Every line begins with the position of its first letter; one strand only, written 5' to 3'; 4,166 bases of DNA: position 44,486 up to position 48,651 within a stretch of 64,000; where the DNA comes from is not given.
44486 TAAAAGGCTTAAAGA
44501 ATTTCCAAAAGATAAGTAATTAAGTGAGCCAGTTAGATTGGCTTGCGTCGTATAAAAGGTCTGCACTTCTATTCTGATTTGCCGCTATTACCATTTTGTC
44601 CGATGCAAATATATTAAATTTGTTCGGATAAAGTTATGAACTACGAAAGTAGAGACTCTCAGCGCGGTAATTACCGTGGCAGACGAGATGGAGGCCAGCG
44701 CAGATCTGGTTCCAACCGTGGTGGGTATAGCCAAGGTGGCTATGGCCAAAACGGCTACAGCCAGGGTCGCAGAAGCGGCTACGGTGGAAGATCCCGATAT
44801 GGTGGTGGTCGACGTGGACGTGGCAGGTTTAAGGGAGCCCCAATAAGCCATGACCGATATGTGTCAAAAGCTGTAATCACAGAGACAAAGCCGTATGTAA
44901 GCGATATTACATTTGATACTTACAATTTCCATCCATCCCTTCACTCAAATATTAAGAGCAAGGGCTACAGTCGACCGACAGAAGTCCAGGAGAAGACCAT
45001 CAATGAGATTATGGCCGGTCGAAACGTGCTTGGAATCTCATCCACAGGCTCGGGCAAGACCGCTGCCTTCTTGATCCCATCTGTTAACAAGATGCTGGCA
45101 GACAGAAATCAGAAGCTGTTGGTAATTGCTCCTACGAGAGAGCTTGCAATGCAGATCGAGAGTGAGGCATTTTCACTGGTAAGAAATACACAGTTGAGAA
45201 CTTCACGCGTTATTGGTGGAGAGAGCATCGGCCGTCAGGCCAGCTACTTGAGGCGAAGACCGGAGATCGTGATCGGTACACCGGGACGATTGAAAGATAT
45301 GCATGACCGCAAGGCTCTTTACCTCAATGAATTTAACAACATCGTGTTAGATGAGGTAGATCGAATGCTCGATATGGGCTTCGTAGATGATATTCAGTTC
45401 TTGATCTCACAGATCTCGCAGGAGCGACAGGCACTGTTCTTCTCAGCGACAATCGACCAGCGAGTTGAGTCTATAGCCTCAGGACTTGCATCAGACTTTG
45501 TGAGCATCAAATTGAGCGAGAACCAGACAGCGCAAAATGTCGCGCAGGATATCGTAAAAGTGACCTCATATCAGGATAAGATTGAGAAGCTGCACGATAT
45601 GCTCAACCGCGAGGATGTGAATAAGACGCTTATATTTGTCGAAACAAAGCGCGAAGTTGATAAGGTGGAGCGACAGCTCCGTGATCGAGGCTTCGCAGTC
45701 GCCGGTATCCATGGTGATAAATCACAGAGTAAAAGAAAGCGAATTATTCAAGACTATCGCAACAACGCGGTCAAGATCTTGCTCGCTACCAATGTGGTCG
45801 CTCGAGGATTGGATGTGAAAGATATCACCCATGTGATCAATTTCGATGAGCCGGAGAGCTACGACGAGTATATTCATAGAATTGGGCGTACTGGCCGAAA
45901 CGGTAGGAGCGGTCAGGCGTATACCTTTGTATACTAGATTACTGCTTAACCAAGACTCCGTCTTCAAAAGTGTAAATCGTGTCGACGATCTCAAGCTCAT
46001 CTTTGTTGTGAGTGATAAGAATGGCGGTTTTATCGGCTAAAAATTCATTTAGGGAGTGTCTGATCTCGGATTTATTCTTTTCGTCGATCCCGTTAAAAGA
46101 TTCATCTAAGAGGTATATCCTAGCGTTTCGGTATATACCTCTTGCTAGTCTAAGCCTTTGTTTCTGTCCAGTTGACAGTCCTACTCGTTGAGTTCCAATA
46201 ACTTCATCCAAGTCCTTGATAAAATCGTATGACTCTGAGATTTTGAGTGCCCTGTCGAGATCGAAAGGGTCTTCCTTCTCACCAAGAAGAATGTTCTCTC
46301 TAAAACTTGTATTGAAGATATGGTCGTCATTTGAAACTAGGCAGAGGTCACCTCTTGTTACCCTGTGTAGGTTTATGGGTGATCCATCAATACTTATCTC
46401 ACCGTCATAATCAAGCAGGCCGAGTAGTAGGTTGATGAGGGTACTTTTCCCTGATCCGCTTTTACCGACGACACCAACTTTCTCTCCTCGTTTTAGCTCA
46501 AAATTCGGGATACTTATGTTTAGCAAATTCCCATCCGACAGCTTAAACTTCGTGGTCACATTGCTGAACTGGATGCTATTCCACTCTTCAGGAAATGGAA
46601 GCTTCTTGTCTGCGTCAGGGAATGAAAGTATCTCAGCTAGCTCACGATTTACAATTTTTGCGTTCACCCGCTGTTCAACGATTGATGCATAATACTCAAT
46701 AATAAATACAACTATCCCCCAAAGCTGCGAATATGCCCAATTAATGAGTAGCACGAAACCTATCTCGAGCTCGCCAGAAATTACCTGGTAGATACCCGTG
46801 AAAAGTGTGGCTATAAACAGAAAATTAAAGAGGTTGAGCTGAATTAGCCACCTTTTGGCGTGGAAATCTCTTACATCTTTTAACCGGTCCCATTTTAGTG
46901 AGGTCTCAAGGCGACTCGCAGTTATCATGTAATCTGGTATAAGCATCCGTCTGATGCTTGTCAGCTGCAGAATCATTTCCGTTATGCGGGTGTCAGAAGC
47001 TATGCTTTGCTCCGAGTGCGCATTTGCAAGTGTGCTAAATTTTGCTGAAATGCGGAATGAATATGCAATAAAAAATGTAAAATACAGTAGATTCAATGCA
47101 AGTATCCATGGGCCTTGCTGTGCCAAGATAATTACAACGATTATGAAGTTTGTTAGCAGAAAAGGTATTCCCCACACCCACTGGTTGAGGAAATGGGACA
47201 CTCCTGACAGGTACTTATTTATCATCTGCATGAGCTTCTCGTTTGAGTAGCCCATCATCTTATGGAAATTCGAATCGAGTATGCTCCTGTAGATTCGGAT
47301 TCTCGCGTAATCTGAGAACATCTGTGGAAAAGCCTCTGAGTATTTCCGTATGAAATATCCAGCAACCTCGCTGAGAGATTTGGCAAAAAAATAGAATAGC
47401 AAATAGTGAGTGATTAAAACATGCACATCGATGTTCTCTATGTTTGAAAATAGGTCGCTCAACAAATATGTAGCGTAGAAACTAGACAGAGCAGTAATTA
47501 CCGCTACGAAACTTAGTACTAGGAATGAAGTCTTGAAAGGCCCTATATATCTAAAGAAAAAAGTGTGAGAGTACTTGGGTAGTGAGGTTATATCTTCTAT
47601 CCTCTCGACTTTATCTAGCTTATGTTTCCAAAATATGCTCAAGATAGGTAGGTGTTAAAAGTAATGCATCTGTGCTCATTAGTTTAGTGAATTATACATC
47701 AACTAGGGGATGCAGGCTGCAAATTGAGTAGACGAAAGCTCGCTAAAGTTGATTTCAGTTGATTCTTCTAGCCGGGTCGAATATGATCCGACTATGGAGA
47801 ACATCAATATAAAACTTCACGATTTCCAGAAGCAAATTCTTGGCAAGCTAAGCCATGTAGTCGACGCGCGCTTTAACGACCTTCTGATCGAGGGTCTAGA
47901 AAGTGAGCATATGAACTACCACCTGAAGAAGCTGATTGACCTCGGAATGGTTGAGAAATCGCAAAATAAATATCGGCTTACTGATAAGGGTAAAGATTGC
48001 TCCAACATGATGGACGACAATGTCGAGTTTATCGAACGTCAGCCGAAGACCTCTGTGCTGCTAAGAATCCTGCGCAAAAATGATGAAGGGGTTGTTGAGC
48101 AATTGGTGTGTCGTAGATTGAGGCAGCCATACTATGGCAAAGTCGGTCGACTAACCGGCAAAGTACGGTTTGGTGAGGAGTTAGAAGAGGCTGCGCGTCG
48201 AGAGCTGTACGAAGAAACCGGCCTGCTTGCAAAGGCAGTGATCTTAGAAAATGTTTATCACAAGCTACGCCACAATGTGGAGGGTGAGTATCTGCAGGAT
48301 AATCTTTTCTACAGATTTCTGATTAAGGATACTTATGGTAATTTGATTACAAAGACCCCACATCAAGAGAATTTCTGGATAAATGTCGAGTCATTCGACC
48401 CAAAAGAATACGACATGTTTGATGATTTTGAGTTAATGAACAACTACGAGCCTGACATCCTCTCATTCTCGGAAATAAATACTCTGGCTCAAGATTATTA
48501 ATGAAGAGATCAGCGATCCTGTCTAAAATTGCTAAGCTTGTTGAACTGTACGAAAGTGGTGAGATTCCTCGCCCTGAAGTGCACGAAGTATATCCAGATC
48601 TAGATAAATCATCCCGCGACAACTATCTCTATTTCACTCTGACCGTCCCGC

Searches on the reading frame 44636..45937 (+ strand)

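Call 3: search_protein_families(library=pfam, proteins=[window:44636-45937:+], max_evalue=1)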
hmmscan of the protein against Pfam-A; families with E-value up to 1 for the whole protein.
window:44636-45937:+ (433 aa): 11 families
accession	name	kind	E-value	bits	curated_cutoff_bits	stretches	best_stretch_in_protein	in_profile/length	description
PF00270.35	DEAD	-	3e-46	157.7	26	1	115-279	1-166/167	DEAD/DEAH box helicase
PF00271.37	Helicase_C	-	7.1e-33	113.6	23.5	1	314-423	1-110/110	Helicase conserved C-terminal domain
PF04851.21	ResIII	-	4.5e-09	36.9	22.5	1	115-274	5-163/164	Type III restriction enzyme, res subunit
PF22590.2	Cas3-like_C_2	-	0.0003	21.5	27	1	329-423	3-105/106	CRISPR-associated nuclease/helicase Cas3, C-terminal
PF13245.12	AAA_19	-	0.0025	18.4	25.1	1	118-269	1-122/134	AAA domain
PF06862.17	Utp25_C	-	0.0048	17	32.8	1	321-417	39-141/190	Utp25, C-terminal domain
PF02562.22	PhoH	-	0.013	15.5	27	1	115-170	6-61/205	PhoH-like protein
PF14617.12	CMS1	-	0.025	14.4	35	1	203-267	169-227/250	U3-containing 90S pre-ribosomal complex subunit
PF07652.20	Flavi_DEAD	-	0.033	14.6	21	1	137-175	13-50/148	Flavivirus DEAD domain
PF13604.12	AAA_30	-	0.084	13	27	1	117-177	5-65/191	AAA domain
PF18915.5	DUF5667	-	0.12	13.2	27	1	224-315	27-95/99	Domain of unknown function (DUF5667)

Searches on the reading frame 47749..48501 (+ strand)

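Call 3: search_protein_families(library=pfam, proteins=[window:47749-48501:+], max_evalue=1)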
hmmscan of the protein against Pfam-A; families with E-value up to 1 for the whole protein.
window:47749-48501:+ (250 aa): 11 families
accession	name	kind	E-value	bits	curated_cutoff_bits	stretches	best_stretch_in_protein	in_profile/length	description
PF00293.34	NUDIX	-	4.4e-11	43.4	21.1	1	113-221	16-122/134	NUDIX domain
PF14947.12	HTH_45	-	7.7e-05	23.1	25.5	1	52-88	33-69/77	Winged helix-turn-helix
PF24038.1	DUF7347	-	0.00037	21.1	27.6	1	51-84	41-73/77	Domain of unknown function (DUF7347)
PF06969.22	HemN_C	-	0.0067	16.9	24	1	58-81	41-64/67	HemN C-terminal domain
PF13463.12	HTH_27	-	0.0097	16.6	22.2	1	50-81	30-68/68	Winged helix DNA-binding domain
PF25213.1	HVO_A0261_N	-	0.013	15.8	35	1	59-97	45-83/86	HVO_A0261 N-terminal domain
PF14277.12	DUF4364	-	0.041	14.1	26.9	1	57-95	38-80/162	Domain of unknown function (DUF4364)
PF08461.16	HTH_12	-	0.045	14.1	21.4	1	53-83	33-64/66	Ribonuclease R winged-helix domain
PF10711.15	DUF2513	-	0.059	14.2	29.6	1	46-78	29-61/100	Hypothetical protein (DUF2513)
PF09202.17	Rio2_N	-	0.13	13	27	1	49-84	35-73/82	Rio2, N-terminal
PF01022.26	HTH_5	-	0.16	12.3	22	0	57-70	34-47/47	Bacterial regulatory protein, arsR family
